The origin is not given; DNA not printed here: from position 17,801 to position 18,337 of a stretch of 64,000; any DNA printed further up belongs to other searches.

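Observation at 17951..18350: HTH gene overlapping the giant-gene start, with a triple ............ motif in its promoter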

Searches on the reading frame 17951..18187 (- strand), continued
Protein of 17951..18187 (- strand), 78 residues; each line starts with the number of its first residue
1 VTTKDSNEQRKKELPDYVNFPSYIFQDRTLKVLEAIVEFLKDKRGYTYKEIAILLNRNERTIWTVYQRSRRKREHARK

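Call 39: search_solved_structures(query=A1, max_evalue=10, show_alignments=2)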
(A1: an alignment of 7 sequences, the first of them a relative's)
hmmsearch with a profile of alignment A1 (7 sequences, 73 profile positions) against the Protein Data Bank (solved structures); distinct sequences matched with E-value up to 10: 9.
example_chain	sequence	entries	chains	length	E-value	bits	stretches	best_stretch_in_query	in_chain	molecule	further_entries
3mzy_A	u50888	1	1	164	0.023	17.6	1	40-70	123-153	RNA polymerase sigma-H factor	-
2l3y_A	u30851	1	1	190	0.31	14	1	33-69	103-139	Interleukin-6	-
5h8w_A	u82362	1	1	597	1.1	12.2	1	8-61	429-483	ATP-dependent DNA helicase Ta0057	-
6yf7_AA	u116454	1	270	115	1.2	12.1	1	15-40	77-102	Coat protein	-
4a15_A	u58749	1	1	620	1.5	11.8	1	8-61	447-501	ATP-DEPENDENT DNA HELICASE TA0057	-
2vsf_A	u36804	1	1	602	1.5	11.8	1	8-61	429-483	DNA REPAIR HELICASE RAD3 RELATED PROTEIN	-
9p55_A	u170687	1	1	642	1.5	11.7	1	8-61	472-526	ATP-dependent DNA helicase XPD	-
2dbb_A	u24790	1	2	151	2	11.4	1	31-55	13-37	Putative HTH-type transcriptional regulator PH0061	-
9k8a_A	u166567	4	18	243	3.4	10.6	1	23-42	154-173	Cage-t32-Zn1-HEHE-34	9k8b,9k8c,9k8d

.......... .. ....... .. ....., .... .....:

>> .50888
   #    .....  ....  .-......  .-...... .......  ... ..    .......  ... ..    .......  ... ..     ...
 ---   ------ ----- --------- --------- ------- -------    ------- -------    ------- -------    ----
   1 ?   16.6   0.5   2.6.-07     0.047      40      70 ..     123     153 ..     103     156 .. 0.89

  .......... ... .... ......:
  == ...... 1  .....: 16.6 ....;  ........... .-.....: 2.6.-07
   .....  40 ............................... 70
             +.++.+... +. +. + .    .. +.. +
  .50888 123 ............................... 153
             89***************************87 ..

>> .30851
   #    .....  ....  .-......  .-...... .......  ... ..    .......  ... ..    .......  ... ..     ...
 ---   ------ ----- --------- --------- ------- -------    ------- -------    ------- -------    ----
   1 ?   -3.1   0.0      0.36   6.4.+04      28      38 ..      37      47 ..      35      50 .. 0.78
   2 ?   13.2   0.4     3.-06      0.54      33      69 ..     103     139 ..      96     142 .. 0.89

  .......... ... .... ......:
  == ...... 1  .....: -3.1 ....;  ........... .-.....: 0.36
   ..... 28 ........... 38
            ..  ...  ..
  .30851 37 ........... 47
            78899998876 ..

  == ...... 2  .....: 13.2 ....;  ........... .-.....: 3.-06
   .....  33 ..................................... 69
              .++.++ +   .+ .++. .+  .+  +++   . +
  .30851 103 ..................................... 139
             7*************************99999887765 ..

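Call 43: predict_structure(alignment_id=A2)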
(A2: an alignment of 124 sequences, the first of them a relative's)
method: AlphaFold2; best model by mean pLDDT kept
length: 78 residues; sequences in the alignment: 124
mean_pLDDT: 86.2   pTM: 0.70
mean pLDDT of the five models: 86.2, 86.2, 85.6, 84.2, 83.8
residues with pLDDT >= 90: 53; 70-90: 13; 50-70: 7; < 50: 5
segments of 3 or more residues with pLDDT < 50: none
pLDDT, mean of each block of 10 residues (from residue 1): 50 78 91 96 94 95 97 89
secondary structure, 60 per line:
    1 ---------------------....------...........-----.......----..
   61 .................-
elements in order: H22-25 H32-42 H48-54 H59-77

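Call 46: fold_search(model_id=the predicted structure, library=pdb)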
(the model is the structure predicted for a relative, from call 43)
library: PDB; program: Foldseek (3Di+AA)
matches with E <= 10: 654; with E <= 0.001: 0
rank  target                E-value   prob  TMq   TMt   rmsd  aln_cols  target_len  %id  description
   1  5fgm                  9.9e-03  1.00  0.60  0.71   3.9        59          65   24  Streptomyces coelicolor SigR region 4 (released 2016-03-02)
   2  6kon_F                1.4e-02  1.00  0.57  0.26  11.3        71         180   22  Mycobacterium tuberculosis initial transcription complex comprising sigma H and 5'-OH RNA of 5 nt (released 2020-03-11)
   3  6kop_F                2.1e-02  1.00  0.57  0.29  11.9        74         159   20  Mycobacterium tuberculosis initial transcription complex comprising sigma H and 5'-OH RNA of 9 nt (released 2020-03-11)
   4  6jcx_F                2.5e-02  1.00  0.57  0.25  11.2        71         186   22  Mycobacterium tuberculosis transcription initiation complex with ECF sigma factor sigma H and 6nt RNA (released 2019-05-29)
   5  6jcy_F                3.1e-02  1.00  0.57  0.27  14.8        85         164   21  Mycobacterium tuberculosis RNA polymerase transcription initiation open complex with a chimeric ECF sigma factor sigH/ (released 2019-05-29)
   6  6koo_F                4.5e-02  1.00  0.57  0.25  11.1        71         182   21  Mycobacterium tuberculosis initial transcription complex comprising sigma H and 5'-OH RNA of 7 nt (released 2020-03-11)
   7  9a7s_A                4.8e-02  0.99  0.58  0.18  17.8        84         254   23  Integrative model of RPSD-RPOB by crosslinking MS and deep learning (released 2024-09-18)
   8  6koq_F                6.1e-02  1.00  0.56  0.31   3.5        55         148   24  Mycobacterium tuberculosis initial transcription complex comprising sigma H and 5'-OH RNA of 10 nt (released 2020-03-11)
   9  5zx2_F                6.1e-02  1.00  0.56  0.26  11.3        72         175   21  Mycobacterium tuberculosis RNA polymerase transcription initiation complex with ECF sigma factor sigma H and 7nt RNA (released 2019-03-20)
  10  5zx3_F                8.4e-02  0.99  0.57  0.27  11.4        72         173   21  Mycobacterium tuberculosis RNA polymerase holoenzyme with ECF sigma factor sigma H (released 2019-03-20)
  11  2h27_D                8.9e-02  1.00  0.60  0.68   2.1        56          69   23  Crystal Structure of Escherichia coli SigmaE Region 4 Bound to its-35 Element DNA (released 2006-08-22)
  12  3vep_D                8.9e-02  1.00  0.61  0.69   7.4        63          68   11  Crystal structure of SigD4 in complex with its negative regulator RsdA (released 2013-02-13)
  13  9m98_F                9.5e-02  0.97  0.55  0.27  16.4        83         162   20  Structural Basis of Pausing During Transcription Initiation in Mycobacterium tuberculosis (released 2026-01-14)
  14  2h27_A                1.0e-01  1.00  0.59  0.64   2.2        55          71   24  Crystal Structure of Escherichia coli SigmaE Region 4 Bound to its-35 Element DNA (released 2006-08-22)
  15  6dv9_F                1.2e-01  0.99  0.56  0.26  13.6        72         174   17  Crystal structure of Mycobacterium tuberculosis transcription initiation complex(ECF sigma factor L) containing 5nt RN (released 2019-02-20)
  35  8hnp_B                2.8e-01  1.00  0.58  0.33   0.7        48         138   31  Archaeal transcription factor Mutant (released 2023-09-13)
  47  8hnp_A                3.8e-01  1.00  0.58  0.33   0.7        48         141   31  Archaeal transcription factor Mutant (released 2023-09-13)
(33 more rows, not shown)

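Call 53: list_cluster_members(proteins=[P0001])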
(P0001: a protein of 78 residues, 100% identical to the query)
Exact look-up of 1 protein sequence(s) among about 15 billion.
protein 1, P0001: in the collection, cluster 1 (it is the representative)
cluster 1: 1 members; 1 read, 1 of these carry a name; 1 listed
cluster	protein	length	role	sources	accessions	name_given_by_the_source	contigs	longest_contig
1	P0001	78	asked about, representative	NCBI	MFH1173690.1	MAG: helix-turn-helix domain-containing protein [archaeon]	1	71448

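Call 63: find_related_loci(query=A1, collection=viral_contigs, flank=3000)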
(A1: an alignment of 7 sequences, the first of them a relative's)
Query A1 (78 aa) in viral_contigs; peptide patterns used: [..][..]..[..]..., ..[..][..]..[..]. (x = any residue, [..] = any of these).
80 stretches matched a pattern, but none encodes a relative of the query by tblastn (E <= 1e-3).

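Call 65: search_protein_representatives(alignment_id=A1)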
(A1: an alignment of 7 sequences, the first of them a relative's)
Query: 7 sequences, 73 profile positions. Proteins with E-value up to 0.001 (for the whole library): 2145; up to 1e-10: 1851; up to 1e-30: 248. The best 150 are listed.
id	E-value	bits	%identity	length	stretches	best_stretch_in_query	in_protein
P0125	1.5e-85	297.0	-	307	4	6-72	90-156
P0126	4.0e-67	237.9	-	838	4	9-71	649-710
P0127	6.9e-67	237.2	-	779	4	5-70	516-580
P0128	7.0e-66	234.0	-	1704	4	5-71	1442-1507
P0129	2.8e-62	222.4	-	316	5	15-69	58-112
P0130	2.9e-62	222.4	-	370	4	13-72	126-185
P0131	3.2e-61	219.0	-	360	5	12-71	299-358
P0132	1.9e-60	216.5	-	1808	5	9-69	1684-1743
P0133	5.7e-60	215.0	-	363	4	15-71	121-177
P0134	9.7e-58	207.9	-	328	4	5-69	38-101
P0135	1.7e-57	207.1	-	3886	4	12-70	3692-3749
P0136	1.1e-56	204.5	-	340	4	10-71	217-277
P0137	1.5e-55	200.9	-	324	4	9-68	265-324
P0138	6.3e-55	198.9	-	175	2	12-71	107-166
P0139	5.1e-54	196.0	-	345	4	16-72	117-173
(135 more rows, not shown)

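Call 83: predict_structure(alignment_id=A4)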
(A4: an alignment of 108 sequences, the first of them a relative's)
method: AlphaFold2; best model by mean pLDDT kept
length: 137 residues; sequences in the alignment: 108
mean_pLDDT: 87.9   pTM: 0.81
mean pLDDT of the five models: 87.9, 87.3, 87.2, 86.3, 83.7
residues with pLDDT >= 90: 106; 70-90: 12; 50-70: 12; < 50: 7
segments of 3 or more residues with pLDDT < 50: 1-7
pLDDT, mean of each block of 10 residues (from residue 1): 47 91 92 93 95 96 84 69 93 96 96 95 97 85
secondary structure, 60 per line:
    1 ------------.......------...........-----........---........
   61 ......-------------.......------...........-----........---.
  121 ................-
elements in order: E13-15 H16-19 H26-36 H42-49 H53-66 E80-82 H83-86 H93-103 H109-116 H120-136

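Call 87: fold_search(model_id=the predicted structure, library=pdb)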
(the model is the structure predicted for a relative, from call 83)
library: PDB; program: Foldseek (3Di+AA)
matches with E <= 10: 511; with E <= 0.001: 0
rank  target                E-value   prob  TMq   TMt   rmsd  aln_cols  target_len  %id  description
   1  9a7s_A                5.2e-02  0.92  0.31  0.17  22.0       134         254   19  Integrative model of RPSD-RPOB by crosslinking MS and deep learning (released 2024-09-18)
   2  9n9q_C                6.2e-02  0.96  0.32  0.17  22.1       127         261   15  Cryo-EM structure of the RNA-guided transcription complex (released 2025-12-24)
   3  8x6g_H                6.9e-02  0.92  0.31  0.18  24.0       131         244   16  Cryo-EM structure of Staphylococcus aureus sigB-dependent RNAP-promoter open complex (released 2024-06-05)
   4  9a50_A                7.3e-02  0.84  0.31  0.16  23.8       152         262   14  Integrative model of RPSB-RPOC by crosslinking MS and deep learning (released 2024-09-18)
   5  5fgm                  1.8e-01  1.00  0.34  0.68   2.1        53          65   19  Streptomyces coelicolor SigR region 4 (released 2016-03-02)
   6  6jcy_F                2.0e-01  0.90  0.32  0.27  21.8       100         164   16  Mycobacterium tuberculosis RNA polymerase transcription initiation open complex with a chimeric ECF sigma factor sigH/ (released 2019-05-29)
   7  6kon_F                2.8e-01  0.89  0.31  0.24  21.9       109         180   11  Mycobacterium tuberculosis initial transcription complex comprising sigma H and 5'-OH RNA of 5 nt (released 2020-03-11)
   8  8r7y_A                3.5e-01  0.87  0.31  0.14  14.7        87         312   23  Deoxyribonucleoside regulator DeoR in complex with the DNA operator (released 2024-06-19)
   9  7qh5_B                3.9e-01  0.66  0.34  0.17  13.8       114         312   18  The crystal structure of the sigma factor SigG1 from Streptomyces tsukubaensis NRRL18488 (released 2022-12-21)
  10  6dv9_F                3.9e-01  0.51  0.32  0.25  27.4       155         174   14  Crystal structure of Mycobacterium tuberculosis transcription initiation complex(ECF sigma factor L) containing 5nt RN (released 2019-02-20)
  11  6koo_F                4.6e-01  0.80  0.32  0.25  21.8       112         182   13  Mycobacterium tuberculosis initial transcription complex comprising sigma H and 5'-OH RNA of 7 nt (released 2020-03-11)
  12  2h27_D                4.8e-01  0.99  0.32  0.62   4.2        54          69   22  Crystal Structure of Escherichia coli SigmaE Region 4 Bound to its-35 Element DNA (released 2006-08-22)
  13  9cb6_C                4.8e-01  0.44  0.31  0.20   8.8       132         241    9  Crystal Structure of RT-PhyR (ruthe_02744) (released 2025-05-28)
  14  8z6g_D                5.1e-01  1.00  0.32  0.26   2.2        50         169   18  the AlgU-MucAcyto complex structure in Pseudomonas aeruginosa (released 2024-05-08)
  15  2h27_A                5.1e-01  0.99  0.32  0.60   4.2        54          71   22  Crystal Structure of Escherichia coli SigmaE Region 4 Bound to its-35 Element DNA (released 2006-08-22)
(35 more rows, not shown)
